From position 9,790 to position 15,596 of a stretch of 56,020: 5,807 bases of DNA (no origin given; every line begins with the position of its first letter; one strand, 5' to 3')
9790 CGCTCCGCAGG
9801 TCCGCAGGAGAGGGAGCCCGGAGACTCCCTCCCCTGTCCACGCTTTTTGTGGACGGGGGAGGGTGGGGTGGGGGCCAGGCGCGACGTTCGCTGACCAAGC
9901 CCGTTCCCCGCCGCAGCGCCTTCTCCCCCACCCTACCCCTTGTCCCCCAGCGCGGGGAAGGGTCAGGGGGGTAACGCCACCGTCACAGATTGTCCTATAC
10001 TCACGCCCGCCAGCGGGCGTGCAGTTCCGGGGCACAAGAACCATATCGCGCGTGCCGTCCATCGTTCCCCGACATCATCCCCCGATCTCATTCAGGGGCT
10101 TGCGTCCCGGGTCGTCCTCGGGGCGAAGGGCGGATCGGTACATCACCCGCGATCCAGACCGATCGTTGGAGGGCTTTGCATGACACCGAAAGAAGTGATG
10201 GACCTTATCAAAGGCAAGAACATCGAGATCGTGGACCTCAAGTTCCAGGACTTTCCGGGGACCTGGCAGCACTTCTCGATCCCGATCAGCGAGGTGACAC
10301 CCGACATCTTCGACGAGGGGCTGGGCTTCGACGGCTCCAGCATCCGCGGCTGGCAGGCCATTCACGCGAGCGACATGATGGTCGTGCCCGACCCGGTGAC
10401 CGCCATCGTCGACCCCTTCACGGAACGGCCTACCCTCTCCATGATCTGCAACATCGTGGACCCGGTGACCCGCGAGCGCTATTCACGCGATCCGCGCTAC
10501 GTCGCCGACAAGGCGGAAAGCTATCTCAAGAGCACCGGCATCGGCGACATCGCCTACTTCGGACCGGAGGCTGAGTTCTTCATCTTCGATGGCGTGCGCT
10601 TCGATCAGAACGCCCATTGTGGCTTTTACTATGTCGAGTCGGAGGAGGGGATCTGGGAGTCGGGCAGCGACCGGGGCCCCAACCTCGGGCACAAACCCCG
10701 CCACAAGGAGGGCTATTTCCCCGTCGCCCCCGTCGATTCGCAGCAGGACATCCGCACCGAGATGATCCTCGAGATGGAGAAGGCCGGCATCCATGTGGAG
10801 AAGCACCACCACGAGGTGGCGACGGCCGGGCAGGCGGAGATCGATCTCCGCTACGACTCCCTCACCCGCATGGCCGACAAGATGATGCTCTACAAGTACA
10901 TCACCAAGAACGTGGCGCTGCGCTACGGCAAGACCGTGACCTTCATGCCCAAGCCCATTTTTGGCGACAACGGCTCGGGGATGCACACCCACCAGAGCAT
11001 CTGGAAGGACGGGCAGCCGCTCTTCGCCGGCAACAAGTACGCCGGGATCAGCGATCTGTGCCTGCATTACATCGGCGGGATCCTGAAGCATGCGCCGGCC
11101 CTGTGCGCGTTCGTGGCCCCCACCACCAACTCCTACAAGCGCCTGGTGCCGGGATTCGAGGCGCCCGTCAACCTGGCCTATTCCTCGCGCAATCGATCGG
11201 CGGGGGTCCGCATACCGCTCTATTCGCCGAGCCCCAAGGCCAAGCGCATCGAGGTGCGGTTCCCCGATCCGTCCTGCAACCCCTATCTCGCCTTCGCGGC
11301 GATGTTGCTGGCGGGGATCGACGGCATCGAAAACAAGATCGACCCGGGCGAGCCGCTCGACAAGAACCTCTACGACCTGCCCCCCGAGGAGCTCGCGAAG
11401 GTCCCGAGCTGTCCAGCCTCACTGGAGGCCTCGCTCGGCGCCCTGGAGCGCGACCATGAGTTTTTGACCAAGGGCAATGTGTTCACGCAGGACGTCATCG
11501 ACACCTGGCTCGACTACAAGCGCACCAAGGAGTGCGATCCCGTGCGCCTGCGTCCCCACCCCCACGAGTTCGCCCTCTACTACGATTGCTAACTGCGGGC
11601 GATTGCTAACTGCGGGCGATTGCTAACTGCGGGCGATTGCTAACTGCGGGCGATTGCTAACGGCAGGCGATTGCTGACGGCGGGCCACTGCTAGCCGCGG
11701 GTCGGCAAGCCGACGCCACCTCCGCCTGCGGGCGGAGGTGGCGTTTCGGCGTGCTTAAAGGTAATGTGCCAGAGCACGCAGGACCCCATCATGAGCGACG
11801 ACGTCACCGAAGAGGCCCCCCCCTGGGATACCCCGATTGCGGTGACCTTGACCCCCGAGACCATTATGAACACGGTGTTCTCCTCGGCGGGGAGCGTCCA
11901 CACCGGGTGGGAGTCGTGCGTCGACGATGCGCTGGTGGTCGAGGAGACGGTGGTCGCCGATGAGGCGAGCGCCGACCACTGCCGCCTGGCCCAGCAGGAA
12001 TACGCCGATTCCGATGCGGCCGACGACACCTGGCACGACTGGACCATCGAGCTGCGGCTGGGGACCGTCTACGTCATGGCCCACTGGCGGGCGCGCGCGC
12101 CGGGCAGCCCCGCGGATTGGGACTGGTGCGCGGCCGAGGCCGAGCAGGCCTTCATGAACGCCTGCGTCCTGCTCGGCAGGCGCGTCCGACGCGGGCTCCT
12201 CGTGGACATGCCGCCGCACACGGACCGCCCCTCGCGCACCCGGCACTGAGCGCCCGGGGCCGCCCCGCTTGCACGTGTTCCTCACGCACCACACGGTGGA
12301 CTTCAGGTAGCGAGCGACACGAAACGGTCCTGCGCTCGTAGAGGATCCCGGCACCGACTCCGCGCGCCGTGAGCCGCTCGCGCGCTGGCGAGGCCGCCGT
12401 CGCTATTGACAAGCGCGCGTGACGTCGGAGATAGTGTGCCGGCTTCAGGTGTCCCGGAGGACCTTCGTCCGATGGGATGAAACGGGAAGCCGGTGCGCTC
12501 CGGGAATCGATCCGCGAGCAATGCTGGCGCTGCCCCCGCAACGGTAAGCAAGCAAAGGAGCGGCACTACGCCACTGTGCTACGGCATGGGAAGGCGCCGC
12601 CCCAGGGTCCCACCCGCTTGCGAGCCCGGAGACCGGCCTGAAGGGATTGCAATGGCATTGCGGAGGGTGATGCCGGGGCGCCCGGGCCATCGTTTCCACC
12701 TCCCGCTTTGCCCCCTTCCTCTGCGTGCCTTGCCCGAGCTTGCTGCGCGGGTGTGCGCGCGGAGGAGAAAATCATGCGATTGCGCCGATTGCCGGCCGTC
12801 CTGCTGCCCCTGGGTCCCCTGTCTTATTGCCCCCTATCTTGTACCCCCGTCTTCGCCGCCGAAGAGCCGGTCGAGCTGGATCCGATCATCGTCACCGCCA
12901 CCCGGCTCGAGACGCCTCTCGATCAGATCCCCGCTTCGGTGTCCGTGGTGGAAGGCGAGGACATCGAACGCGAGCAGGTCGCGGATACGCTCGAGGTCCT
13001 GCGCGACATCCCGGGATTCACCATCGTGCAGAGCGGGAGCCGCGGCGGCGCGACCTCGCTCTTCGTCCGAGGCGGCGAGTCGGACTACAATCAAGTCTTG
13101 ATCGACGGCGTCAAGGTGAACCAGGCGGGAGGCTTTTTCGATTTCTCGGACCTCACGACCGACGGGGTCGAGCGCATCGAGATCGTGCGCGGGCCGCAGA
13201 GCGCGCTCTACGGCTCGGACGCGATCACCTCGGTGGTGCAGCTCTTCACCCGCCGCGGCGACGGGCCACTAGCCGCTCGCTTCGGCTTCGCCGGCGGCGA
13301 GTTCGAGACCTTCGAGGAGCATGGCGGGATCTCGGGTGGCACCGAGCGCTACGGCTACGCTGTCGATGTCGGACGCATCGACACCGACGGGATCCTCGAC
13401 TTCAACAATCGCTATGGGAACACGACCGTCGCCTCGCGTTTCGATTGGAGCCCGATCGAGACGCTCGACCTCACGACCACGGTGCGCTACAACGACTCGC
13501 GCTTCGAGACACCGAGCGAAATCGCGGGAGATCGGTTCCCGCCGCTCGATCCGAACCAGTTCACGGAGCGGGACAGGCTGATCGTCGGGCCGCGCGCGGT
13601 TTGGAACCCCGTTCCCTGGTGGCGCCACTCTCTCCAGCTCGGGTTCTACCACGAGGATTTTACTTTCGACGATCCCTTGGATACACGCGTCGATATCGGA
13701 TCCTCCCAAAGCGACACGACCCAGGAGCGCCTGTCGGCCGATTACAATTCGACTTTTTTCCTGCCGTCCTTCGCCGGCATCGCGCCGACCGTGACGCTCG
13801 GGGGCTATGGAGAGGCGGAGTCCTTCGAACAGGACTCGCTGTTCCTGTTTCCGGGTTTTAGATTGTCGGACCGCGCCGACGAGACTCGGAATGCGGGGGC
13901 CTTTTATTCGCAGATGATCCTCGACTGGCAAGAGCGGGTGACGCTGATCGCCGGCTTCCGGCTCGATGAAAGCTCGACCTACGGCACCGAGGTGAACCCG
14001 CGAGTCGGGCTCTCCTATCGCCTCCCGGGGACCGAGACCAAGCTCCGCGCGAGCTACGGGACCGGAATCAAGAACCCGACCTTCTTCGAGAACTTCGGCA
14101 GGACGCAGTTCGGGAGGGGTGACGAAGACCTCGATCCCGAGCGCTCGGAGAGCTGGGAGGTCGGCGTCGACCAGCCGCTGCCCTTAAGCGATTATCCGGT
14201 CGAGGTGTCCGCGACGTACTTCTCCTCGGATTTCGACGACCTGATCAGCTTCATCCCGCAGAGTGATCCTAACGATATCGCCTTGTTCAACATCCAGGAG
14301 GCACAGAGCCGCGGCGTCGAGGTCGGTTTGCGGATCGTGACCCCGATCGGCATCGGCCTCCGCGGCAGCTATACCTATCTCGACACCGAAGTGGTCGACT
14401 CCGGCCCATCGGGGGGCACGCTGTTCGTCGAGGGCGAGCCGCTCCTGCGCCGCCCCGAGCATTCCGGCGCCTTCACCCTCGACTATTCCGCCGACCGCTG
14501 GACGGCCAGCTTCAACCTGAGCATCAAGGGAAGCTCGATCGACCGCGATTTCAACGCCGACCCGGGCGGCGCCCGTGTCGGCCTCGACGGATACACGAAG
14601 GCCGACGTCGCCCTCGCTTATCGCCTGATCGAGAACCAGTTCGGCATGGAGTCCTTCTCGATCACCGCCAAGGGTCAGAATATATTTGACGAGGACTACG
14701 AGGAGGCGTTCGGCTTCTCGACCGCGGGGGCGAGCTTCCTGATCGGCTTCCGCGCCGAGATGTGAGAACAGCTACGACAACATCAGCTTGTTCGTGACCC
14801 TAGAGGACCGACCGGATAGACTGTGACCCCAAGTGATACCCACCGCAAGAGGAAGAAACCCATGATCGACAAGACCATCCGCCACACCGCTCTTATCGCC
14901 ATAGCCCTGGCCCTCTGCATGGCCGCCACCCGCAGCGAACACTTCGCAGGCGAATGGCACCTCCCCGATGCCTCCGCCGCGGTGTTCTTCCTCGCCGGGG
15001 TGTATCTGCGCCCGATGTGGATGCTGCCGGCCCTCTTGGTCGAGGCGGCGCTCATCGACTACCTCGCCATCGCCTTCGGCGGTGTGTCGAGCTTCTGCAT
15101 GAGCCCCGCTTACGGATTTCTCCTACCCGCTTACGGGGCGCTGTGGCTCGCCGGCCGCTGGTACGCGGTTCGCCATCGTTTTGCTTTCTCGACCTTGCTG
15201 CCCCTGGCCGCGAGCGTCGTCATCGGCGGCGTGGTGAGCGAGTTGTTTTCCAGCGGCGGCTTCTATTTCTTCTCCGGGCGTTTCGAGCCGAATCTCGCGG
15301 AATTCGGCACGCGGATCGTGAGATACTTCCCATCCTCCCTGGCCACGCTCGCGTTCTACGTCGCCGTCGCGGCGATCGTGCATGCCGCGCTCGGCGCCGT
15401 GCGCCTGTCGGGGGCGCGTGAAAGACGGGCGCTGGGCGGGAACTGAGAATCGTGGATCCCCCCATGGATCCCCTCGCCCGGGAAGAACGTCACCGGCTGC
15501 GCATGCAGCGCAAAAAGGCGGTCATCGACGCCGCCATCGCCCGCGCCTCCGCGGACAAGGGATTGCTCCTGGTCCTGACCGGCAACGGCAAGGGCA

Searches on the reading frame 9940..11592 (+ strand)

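Call 77: search_protein_families(library=pfam, proteins=[window:9940-11592:+], max_evalue=0.00001)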
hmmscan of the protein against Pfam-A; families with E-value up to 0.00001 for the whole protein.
window:9940-11592:+ (550 aa): 2 families
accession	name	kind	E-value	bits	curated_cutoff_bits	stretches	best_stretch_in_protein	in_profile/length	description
PF00120.29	Gln-synt_C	-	1.9e-136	455.1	24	1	183-547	2-344/344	Glutamine synthetase, catalytic domain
PF03951.24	Gln-synt_N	-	5.2e-31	106.5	33.4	1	94-175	1-82/82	Glutamine synthetase, beta-Grasp domain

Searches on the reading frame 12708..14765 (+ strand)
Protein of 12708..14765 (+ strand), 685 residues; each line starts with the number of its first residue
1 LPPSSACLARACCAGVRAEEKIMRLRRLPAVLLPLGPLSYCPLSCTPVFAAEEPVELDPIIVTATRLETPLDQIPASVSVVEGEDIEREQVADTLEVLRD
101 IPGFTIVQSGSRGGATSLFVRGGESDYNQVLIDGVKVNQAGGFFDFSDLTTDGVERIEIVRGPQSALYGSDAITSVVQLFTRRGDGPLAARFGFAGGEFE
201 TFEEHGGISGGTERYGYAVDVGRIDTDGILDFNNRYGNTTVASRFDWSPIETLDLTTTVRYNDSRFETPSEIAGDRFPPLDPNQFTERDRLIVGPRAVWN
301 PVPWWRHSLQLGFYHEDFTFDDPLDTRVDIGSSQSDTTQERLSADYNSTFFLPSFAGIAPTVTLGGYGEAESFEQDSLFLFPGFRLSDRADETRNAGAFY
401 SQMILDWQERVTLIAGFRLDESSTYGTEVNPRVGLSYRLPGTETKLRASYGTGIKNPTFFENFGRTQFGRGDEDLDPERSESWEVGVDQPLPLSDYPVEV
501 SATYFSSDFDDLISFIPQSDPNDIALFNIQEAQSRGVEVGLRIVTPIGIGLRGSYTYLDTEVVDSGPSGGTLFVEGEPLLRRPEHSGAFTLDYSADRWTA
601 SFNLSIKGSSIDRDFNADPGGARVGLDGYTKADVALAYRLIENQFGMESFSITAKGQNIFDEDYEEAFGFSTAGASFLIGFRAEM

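Call 3: search_protein_families(library=pfam, proteins=[window:12708-14765:+], max_evalue=0.01)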
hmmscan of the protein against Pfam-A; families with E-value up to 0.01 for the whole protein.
window:12708-14765:+ (685 aa): 3 families
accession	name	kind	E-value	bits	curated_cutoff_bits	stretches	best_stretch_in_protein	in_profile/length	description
PF00593.30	TonB_dep_Rec_b-barrel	-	8.8e-48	164.7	27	1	222-659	42-436/436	TonB dependent receptor-like, beta-barrel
PF07715.20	Plug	-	2.8e-27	95.8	23.9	1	71-174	2-105/107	TonB-dependent Receptor Plug Domain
PF14905.12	OMP_b-brl_3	-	2.5e-06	27.3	27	1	387-664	105-378/408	Outer membrane protein beta-barrel family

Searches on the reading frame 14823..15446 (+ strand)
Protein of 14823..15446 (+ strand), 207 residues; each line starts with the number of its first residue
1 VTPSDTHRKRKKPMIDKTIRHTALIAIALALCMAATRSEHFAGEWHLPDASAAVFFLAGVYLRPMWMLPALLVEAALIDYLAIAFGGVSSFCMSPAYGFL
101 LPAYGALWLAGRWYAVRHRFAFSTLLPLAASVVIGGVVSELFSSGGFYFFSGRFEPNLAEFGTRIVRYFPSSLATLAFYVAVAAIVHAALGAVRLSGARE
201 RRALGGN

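Call 3: search_protein_families(library=pfam, proteins=[window:14823-15446:+], max_evalue=0.01)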
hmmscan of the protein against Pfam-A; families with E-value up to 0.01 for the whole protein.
window:14823-15446:+ (207 aa): 0 families

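Call 43: search_protein_families(library=ncbifam, proteins=[window:14823-15446:+], max_evalue=0.001)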
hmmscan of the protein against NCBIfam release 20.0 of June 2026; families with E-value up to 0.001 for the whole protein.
window:14823-15446:+ (207 aa): 0 families

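Call 63: search_solved_structures(query=window:14862-15446:+, max_evalue=10, show_alignments=2)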
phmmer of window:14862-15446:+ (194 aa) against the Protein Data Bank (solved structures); distinct sequences matched with E-value up to 10: 3.
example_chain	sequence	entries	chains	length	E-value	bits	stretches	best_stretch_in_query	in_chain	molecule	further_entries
8c7p_A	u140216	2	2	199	1.9e-46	161.5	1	5-184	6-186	Cobalamin ABC transporter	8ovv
2lfu_A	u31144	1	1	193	0.046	16.8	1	52-153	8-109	Gna2132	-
3ne9_A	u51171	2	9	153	0.67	13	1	13-76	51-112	Phosphopantetheine protein transferase, Ppt1p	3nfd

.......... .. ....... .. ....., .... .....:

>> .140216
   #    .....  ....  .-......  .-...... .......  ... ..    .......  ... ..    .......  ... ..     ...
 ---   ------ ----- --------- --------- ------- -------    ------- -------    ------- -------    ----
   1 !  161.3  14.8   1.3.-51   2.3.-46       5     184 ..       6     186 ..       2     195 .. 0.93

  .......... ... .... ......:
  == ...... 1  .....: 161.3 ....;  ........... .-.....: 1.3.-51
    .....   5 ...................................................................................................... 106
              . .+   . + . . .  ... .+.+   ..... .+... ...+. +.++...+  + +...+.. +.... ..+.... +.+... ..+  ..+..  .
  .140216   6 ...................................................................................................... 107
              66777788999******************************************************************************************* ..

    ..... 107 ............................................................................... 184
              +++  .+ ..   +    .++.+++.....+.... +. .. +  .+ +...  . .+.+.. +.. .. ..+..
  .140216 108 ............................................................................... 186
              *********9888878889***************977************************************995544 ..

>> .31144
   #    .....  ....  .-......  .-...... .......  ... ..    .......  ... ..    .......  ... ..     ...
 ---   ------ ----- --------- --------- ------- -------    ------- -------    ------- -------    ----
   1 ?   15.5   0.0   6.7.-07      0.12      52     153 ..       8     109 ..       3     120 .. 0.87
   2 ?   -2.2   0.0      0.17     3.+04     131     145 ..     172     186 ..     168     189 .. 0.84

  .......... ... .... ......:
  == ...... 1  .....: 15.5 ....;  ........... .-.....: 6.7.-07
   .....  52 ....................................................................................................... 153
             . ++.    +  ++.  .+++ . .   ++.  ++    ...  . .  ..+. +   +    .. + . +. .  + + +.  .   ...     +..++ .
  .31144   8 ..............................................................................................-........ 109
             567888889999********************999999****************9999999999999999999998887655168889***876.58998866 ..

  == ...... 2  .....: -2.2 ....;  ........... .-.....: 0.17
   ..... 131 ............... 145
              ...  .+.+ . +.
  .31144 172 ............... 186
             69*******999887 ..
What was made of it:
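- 12406..16069 (+): Neighbouring paralogous unit 1: promoter-like site, riboswitch 12430-12655, TonB-dependent receptor 12775..14765, BtuM homologue 14862..15446 and CobO 15452..16069. Together these form a corrinoid salvage unit. Call 63: the membrane protein matches PDB 8c7p/8ovv, deposited as 'Cobalamin ABC transporter', at E 1.9e-46.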
